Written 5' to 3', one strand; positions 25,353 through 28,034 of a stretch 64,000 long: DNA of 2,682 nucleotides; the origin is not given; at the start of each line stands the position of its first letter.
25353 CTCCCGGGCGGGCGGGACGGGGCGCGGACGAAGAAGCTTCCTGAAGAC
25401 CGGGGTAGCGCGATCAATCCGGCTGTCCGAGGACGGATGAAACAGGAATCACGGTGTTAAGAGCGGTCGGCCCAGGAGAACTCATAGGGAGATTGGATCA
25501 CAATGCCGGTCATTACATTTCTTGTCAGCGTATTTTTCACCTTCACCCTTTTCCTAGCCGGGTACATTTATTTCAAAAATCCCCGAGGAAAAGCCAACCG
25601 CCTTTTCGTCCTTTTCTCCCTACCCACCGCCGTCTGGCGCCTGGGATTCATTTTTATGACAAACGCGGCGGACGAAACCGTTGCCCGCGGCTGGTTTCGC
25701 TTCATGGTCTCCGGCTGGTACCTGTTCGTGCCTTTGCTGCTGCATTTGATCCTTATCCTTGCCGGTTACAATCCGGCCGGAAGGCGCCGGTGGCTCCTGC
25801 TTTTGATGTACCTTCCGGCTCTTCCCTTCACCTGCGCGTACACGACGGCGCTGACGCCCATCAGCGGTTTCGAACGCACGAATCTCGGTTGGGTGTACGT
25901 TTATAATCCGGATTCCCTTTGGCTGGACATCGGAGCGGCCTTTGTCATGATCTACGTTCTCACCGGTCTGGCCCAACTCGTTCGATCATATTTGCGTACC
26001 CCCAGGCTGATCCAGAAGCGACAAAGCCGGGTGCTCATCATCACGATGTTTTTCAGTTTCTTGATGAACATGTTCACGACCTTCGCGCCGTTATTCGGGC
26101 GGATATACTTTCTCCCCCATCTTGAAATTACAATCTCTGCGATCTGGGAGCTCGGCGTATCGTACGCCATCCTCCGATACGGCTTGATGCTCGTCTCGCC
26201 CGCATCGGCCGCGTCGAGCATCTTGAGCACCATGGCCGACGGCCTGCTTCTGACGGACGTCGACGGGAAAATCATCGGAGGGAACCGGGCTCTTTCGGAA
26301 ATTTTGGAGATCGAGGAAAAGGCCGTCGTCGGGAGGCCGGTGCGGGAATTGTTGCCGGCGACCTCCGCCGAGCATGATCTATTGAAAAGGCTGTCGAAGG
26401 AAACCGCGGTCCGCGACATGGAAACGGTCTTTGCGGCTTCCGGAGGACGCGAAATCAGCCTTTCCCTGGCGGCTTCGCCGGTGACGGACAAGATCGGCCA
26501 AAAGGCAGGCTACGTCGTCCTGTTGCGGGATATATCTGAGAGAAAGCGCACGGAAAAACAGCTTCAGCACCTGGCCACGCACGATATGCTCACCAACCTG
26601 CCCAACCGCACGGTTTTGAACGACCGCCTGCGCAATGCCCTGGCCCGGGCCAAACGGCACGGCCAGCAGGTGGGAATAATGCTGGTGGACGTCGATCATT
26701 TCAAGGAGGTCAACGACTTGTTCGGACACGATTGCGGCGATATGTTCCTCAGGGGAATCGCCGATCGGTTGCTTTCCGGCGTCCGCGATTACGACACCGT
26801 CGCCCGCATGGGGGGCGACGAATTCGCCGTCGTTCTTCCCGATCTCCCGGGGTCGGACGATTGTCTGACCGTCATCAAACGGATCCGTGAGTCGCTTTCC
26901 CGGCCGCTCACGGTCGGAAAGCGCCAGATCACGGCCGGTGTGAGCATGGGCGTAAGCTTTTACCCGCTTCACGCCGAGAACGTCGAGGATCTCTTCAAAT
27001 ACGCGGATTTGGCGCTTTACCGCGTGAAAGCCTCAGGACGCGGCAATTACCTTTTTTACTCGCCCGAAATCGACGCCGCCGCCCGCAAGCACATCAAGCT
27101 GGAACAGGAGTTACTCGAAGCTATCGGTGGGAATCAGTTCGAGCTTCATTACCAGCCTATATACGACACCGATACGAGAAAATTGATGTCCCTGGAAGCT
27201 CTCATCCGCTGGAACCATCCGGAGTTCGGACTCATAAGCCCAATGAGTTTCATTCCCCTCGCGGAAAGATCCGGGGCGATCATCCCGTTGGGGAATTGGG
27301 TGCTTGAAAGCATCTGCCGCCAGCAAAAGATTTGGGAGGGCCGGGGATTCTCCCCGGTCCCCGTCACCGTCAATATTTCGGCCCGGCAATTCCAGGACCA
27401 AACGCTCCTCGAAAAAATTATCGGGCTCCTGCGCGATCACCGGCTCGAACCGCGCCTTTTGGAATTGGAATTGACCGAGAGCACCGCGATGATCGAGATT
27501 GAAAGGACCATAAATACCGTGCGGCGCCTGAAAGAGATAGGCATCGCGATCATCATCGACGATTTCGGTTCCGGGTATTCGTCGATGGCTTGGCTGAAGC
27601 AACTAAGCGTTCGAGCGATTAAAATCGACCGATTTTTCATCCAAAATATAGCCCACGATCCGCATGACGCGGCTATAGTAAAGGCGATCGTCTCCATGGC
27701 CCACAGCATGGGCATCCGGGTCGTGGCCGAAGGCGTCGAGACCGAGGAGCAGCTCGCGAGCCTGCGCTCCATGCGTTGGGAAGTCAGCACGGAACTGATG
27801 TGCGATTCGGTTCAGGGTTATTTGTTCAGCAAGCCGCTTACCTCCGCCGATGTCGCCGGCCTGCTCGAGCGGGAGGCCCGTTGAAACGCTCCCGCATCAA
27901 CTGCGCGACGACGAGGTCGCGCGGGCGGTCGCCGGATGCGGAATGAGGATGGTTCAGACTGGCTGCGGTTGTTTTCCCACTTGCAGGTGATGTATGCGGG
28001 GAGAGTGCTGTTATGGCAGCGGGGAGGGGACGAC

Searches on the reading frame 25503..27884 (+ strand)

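Call 35: search_protein_families(library=pfam, proteins=[window:25503-27884:+], max_evalue=0.0001)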
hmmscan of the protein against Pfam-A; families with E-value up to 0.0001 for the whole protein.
window:25503-27884:+ (793 aa): 7 families
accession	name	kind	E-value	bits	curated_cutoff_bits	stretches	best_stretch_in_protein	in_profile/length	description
PF00563.25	EAL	-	8.3e-71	238.5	31.3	1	535-778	2-236/236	EAL domain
PF00990.26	GGDEF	-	2e-48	164.6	23.8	1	358-514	1-160/161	Diguanylate cyclase, GGDEF domain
PF00989.32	PAS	-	1e-12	48.5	22.6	1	239-344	5-113/113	PAS fold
PF08448.16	PAS_4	-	2.8e-12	47.3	23.1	1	244-349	4-110/110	PAS fold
PF16927.11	HisKA_7TM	-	3.7e-11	43.8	28.6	1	8-233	2-224/224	N-terminal 7TM region of histidine kinase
PF13426.13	PAS_9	-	5.8e-10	39.8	27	1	246-346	2-103/103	PAS domain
PF12860.13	PAS_7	-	3.2e-05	24.5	27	0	241-351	1-114/115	PAS fold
